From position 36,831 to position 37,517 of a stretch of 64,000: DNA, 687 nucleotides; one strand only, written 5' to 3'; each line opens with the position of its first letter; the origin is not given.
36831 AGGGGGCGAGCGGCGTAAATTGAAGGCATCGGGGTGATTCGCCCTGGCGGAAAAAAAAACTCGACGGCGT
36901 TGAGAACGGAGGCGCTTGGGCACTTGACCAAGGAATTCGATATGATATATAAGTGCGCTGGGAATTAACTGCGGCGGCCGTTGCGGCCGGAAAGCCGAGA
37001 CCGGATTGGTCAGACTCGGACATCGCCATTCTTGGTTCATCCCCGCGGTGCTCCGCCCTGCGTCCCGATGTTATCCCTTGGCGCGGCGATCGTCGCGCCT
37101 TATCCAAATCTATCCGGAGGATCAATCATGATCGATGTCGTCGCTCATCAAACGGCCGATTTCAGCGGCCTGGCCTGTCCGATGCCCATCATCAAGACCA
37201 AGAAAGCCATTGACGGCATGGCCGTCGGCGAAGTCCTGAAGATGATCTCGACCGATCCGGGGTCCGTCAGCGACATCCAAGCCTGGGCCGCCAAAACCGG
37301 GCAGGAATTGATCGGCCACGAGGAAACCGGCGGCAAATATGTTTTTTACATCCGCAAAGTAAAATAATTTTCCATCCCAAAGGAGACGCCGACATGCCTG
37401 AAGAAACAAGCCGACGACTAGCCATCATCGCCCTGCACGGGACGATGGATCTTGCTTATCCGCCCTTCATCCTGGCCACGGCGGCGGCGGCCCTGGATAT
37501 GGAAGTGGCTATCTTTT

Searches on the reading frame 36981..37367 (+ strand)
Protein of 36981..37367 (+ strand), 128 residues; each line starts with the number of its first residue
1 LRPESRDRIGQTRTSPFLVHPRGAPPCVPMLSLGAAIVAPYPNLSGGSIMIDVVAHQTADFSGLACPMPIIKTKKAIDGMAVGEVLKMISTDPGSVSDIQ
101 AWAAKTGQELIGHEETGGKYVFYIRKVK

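Call 7: search_protein_families(library=pfam, proteins=[window:36981-37367:+], max_evalue=0.001)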
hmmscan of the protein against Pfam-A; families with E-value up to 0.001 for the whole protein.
window:36981-37367:+ (128 aa): 1 family
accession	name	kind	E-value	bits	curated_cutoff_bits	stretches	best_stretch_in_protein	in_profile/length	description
PF01206.22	TusA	-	5e-25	87.6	28.6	1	59-126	3-70/70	Sulfurtransferase TusA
